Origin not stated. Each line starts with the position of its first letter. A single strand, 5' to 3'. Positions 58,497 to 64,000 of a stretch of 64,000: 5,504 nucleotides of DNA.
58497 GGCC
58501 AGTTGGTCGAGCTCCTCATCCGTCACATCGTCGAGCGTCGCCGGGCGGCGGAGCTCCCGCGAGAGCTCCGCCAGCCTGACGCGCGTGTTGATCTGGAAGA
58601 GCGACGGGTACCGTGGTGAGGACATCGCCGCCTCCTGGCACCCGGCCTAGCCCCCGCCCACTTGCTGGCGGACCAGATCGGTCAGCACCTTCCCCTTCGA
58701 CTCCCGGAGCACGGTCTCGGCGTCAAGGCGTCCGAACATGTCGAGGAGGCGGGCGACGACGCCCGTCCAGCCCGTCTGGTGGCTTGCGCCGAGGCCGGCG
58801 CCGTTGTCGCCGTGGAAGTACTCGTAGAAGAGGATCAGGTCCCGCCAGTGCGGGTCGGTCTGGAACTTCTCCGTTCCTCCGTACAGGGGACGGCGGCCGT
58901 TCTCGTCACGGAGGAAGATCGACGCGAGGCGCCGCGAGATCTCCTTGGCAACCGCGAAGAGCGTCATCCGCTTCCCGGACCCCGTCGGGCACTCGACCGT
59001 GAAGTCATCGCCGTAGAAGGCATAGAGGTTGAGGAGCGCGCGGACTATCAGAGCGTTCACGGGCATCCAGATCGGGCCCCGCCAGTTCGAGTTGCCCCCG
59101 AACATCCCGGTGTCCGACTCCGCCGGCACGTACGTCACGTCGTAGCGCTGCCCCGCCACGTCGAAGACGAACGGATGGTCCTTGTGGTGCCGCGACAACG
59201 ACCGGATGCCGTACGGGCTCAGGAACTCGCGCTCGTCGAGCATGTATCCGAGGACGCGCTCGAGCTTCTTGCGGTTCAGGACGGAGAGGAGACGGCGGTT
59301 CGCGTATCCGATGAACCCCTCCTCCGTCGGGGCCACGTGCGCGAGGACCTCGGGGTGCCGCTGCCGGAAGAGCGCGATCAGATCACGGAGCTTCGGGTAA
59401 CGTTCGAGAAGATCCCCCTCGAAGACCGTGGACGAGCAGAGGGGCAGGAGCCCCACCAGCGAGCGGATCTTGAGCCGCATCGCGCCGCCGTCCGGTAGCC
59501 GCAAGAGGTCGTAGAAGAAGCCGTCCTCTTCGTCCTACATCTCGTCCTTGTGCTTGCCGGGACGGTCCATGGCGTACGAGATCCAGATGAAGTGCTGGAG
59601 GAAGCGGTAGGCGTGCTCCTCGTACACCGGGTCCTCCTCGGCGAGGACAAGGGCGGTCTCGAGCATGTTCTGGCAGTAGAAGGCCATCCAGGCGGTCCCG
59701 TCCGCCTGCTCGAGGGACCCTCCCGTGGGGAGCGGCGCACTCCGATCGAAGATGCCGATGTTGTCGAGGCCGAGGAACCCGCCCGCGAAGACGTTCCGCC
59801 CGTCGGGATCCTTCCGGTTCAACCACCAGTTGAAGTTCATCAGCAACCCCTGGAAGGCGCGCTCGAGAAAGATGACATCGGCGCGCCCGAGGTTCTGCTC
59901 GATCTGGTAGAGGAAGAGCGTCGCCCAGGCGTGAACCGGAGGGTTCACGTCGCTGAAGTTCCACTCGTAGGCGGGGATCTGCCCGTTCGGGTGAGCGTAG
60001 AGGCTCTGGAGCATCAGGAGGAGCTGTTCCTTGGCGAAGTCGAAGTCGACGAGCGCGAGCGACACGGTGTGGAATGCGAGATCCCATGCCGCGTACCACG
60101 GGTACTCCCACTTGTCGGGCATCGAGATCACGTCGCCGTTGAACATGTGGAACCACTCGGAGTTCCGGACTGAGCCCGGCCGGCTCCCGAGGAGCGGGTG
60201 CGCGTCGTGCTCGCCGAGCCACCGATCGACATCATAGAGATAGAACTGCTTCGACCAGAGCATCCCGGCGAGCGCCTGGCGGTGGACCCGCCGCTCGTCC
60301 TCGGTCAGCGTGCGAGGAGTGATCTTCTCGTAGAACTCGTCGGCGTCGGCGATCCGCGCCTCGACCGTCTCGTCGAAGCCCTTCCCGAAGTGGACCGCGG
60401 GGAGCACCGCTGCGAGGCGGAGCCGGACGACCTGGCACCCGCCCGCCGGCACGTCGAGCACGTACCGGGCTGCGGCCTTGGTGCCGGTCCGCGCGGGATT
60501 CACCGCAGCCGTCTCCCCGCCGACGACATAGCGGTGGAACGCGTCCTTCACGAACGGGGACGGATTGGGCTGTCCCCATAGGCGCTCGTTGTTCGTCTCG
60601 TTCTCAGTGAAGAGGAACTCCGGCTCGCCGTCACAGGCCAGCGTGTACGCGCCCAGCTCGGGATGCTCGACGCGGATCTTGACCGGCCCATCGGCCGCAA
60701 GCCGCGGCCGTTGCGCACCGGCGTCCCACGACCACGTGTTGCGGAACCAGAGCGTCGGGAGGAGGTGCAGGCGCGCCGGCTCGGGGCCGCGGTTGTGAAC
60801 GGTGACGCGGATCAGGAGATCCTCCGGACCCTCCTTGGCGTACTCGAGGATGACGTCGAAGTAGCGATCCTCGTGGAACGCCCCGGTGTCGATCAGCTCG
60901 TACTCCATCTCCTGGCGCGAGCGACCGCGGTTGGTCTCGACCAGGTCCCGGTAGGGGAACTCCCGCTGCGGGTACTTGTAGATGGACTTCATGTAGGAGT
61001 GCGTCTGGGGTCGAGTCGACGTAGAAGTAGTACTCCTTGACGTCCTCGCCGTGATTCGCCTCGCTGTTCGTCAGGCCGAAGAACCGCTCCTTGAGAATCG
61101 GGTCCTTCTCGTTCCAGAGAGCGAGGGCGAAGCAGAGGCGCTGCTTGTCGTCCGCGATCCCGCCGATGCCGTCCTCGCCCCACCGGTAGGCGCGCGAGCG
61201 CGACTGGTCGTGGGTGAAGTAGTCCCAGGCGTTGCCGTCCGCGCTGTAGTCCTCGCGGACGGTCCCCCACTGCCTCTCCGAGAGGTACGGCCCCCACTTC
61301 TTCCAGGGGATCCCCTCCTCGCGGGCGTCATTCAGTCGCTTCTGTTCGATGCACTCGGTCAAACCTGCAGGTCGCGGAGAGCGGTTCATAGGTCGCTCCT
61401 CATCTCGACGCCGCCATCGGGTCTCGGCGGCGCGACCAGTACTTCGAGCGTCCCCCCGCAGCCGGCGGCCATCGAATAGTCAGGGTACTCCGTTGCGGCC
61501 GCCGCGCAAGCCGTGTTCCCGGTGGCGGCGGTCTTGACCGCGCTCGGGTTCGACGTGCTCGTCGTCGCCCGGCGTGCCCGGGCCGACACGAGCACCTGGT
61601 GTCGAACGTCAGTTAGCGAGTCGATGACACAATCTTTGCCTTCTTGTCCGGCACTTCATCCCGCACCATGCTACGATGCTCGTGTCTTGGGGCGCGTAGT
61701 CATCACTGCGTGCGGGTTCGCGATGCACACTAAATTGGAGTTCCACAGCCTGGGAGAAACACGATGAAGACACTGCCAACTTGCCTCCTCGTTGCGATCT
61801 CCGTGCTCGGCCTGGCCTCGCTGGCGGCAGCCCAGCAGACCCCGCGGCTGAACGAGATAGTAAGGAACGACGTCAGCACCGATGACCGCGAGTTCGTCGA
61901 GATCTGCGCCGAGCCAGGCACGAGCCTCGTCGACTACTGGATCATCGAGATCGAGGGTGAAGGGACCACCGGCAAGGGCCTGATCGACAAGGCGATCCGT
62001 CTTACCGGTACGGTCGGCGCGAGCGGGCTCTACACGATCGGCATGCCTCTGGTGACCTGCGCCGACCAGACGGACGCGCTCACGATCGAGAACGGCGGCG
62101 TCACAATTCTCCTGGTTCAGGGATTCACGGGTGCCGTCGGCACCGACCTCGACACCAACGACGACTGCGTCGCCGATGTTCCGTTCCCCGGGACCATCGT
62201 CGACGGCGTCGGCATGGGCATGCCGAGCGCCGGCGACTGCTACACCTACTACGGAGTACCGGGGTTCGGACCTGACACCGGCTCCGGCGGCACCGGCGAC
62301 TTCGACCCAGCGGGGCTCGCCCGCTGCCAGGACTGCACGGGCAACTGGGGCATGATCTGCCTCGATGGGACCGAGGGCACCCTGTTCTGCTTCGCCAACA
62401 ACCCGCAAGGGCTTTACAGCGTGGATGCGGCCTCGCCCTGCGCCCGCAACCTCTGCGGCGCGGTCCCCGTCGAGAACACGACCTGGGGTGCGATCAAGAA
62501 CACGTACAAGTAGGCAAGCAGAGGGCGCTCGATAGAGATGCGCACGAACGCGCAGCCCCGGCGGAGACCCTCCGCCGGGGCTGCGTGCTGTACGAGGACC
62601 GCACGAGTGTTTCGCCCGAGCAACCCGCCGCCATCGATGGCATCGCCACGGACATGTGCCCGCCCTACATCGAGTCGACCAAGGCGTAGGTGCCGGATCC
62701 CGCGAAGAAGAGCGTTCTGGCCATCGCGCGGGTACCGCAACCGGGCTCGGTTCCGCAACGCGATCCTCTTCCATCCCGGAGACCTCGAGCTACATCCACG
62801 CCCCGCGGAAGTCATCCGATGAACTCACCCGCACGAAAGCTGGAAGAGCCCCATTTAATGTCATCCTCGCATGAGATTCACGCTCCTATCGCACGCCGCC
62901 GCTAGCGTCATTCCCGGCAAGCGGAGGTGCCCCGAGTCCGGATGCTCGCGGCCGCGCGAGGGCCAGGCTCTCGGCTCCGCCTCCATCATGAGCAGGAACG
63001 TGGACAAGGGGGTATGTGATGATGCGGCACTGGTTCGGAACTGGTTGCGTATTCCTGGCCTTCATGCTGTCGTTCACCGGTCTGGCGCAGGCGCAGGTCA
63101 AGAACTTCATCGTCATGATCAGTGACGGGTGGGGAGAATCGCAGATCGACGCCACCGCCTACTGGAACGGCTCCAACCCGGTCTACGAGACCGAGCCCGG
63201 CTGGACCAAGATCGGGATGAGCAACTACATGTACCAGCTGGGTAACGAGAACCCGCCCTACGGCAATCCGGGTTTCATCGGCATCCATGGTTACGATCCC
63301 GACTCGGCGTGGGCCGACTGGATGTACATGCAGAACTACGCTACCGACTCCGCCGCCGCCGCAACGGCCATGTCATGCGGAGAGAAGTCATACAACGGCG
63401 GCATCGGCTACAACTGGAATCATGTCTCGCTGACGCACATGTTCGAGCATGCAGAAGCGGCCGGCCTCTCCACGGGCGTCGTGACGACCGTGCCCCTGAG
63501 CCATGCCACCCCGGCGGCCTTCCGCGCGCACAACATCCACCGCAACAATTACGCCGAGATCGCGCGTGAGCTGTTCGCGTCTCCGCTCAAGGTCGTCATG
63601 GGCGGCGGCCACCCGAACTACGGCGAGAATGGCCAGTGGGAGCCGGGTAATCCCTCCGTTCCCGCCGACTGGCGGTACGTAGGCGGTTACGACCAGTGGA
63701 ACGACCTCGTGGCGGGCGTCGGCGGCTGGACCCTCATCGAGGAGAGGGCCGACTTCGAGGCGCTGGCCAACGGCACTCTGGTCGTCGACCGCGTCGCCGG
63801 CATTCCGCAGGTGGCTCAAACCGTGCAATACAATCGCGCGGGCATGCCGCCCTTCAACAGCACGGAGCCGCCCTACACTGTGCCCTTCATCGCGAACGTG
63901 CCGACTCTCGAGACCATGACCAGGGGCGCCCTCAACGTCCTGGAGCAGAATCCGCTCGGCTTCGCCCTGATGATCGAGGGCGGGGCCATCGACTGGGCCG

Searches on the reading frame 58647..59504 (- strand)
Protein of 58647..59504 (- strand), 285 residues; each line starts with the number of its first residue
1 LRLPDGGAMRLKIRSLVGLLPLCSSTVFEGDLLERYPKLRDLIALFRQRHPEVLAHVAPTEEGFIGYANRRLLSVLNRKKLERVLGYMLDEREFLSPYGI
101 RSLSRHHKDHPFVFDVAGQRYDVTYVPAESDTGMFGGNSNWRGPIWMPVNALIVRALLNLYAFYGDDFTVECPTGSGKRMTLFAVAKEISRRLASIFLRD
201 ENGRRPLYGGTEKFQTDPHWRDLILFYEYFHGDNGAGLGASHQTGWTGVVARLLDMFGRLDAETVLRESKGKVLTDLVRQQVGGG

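Call 101: search_protein_families(library=pfam, proteins=[window:58647-59504:-], max_evalue=0.001)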
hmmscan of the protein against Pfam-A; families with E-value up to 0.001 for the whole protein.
window:58647-59504:- (285 aa): 2 families
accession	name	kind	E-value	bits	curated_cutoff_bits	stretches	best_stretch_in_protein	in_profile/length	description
PF22422.2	MGH1-like_GH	-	1.4e-09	38.4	27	1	73-244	249-354/356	Mannosylglycerate hydrolase MGH1-like glycoside hydrolase domain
PF03200.22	Glyco_hydro_63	-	2.7e-09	36.8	22.4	1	77-162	362-428/492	Glycosyl hydrolase family 63 C-terminal domain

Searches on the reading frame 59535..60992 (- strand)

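Call 101: search_protein_families(library=pfam, proteins=[window:59535-60992:-], max_evalue=0.001)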
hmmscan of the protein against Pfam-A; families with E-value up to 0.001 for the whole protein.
window:59535-60992:- (485 aa): 1 family
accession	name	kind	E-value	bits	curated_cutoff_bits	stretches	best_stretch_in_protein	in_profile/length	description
PF22422.2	MGH1-like_GH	-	4.7e-10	40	27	1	297-402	1-113/356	Mannosylglycerate hydrolase MGH1-like glycoside hydrolase domain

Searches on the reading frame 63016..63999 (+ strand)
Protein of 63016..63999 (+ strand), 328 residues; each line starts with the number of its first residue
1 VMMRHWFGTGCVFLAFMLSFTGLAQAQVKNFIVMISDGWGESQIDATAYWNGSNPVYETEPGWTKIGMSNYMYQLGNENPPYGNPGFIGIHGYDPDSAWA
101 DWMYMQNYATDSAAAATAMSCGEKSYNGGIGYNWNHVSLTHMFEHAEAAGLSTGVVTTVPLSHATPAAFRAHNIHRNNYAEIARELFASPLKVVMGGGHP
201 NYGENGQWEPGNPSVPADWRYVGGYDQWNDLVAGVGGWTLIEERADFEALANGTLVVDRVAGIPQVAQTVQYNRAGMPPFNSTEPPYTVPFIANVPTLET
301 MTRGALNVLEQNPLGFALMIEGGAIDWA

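Call 101: search_protein_families(library=pfam, proteins=[window:63016-63999:+], max_evalue=0.001)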
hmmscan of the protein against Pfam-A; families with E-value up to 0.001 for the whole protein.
window:63016-63999:+ (328 aa): 1 family
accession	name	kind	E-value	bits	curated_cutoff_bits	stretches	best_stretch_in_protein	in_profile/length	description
PF00245.25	Alk_phosphatase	-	1.9e-34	119.8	24.4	1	109-328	57-270/423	Alkaline phosphatase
